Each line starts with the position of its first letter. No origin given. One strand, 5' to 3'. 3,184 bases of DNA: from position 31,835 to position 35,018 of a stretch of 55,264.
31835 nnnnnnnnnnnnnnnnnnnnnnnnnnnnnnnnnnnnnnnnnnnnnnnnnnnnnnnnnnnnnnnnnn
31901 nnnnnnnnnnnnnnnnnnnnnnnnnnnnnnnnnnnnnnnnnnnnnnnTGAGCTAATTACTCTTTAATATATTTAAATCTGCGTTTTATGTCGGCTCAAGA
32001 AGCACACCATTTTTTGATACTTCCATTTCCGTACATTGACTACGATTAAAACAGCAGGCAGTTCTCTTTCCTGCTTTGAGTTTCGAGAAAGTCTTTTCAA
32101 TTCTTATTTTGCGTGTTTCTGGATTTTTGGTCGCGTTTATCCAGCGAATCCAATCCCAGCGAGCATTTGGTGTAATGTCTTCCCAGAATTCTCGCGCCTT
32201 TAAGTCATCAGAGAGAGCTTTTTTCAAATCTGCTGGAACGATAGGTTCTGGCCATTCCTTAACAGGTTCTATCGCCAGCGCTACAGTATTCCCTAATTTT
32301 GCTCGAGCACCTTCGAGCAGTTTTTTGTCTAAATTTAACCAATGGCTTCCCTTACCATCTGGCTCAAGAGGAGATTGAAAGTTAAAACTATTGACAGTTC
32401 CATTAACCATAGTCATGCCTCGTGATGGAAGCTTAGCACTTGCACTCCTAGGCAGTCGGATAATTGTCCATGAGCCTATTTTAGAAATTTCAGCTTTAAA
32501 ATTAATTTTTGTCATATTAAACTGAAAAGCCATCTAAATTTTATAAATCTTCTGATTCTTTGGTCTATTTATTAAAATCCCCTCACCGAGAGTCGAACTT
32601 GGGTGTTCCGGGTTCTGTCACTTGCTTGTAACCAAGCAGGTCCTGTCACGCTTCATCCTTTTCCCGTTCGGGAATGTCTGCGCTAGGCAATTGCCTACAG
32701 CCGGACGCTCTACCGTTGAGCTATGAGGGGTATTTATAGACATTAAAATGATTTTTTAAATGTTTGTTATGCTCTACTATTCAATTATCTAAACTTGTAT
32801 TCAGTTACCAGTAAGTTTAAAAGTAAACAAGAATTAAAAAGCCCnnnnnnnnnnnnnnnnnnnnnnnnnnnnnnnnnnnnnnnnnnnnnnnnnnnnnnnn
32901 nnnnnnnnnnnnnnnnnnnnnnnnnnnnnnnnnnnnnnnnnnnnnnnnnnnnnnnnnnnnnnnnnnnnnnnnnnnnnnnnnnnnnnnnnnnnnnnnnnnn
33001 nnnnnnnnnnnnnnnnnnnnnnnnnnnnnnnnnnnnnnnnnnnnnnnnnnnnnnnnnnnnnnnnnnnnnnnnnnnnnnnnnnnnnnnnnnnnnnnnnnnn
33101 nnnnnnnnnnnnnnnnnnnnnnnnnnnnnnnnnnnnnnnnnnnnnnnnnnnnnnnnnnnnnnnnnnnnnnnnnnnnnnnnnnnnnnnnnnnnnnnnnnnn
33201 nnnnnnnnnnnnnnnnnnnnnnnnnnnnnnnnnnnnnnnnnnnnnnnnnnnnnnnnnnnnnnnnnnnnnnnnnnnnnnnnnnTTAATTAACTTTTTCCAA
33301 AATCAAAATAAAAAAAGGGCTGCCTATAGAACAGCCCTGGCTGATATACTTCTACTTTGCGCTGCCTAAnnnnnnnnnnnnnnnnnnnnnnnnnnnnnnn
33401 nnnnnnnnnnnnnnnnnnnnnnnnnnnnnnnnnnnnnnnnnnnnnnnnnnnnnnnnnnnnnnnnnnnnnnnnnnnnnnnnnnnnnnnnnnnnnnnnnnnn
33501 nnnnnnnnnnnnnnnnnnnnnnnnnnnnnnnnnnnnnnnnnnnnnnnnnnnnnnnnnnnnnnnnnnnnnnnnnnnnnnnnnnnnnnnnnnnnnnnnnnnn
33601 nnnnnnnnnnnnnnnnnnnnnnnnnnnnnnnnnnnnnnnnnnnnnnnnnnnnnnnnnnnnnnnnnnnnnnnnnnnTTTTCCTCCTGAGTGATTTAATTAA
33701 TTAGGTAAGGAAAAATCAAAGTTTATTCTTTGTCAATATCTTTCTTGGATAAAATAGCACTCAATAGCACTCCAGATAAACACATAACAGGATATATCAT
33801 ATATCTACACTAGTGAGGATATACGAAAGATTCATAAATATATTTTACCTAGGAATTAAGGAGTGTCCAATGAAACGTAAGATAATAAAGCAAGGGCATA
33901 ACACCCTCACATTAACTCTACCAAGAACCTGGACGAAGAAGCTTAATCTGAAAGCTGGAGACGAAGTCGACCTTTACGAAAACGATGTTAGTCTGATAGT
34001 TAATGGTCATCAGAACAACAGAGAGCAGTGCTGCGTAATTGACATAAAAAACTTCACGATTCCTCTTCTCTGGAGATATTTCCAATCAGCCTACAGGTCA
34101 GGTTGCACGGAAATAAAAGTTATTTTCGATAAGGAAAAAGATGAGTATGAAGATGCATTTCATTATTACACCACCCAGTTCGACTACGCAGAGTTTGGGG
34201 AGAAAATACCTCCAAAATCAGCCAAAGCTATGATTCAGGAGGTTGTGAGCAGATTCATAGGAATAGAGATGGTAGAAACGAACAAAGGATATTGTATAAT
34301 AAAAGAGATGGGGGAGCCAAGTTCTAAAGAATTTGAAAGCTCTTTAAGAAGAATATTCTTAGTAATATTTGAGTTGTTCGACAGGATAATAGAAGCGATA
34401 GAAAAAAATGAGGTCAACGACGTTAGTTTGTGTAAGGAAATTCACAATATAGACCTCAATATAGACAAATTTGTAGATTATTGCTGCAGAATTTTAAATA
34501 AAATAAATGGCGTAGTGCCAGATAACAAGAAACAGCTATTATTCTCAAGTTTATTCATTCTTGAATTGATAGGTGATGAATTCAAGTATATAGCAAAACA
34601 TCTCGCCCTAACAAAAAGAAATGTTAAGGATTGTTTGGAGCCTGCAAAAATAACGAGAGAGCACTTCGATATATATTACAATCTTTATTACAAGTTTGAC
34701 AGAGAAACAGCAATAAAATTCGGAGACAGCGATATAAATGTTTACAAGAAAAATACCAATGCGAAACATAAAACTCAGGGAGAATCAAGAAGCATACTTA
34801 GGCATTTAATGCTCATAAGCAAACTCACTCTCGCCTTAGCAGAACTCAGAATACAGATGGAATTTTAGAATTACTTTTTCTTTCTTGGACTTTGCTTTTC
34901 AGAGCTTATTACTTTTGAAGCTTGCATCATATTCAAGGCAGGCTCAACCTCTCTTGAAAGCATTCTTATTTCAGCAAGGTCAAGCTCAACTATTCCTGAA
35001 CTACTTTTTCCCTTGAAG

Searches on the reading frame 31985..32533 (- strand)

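Call 48: search_protein_families(library=pfam, proteins=[window:31985-32533:-], max_evalue=0.0001)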
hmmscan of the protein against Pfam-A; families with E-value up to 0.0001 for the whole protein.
window:31985-32533:- (182 aa): 2 families
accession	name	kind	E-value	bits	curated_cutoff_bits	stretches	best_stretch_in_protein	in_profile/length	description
PF13376.11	OmdA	-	7.1e-19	68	25.6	1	97-155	2-60/60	Bacteriocin-protection, YdeI or OmpD-Associated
PF08922.17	DUF1905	-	4.7e-13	49.5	24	1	13-87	2-80/81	Domain of unknown function (DUF1905)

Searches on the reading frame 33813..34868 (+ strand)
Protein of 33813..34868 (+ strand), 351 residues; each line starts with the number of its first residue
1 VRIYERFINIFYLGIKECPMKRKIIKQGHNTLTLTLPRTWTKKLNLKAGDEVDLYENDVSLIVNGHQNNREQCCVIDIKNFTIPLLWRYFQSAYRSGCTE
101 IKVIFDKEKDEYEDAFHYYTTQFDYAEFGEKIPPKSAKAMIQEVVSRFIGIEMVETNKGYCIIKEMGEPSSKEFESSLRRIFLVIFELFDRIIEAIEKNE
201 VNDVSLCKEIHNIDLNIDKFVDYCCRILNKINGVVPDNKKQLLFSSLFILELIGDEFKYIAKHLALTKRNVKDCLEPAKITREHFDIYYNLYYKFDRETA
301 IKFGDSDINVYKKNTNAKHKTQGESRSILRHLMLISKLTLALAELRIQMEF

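Call 66: search_protein_families(library=pfam, proteins=[window:33813-34868:+], max_evalue=0.001)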
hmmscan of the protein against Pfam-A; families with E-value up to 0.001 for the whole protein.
window:33813-34868:+ (351 aa): 1 family
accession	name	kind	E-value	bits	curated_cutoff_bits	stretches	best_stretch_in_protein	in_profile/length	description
PF04014.23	MazE_antitoxin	-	1.7e-07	31.5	24.7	1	25-63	1-40/48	Antidote-toxin recognition MazE, bacterial antitoxin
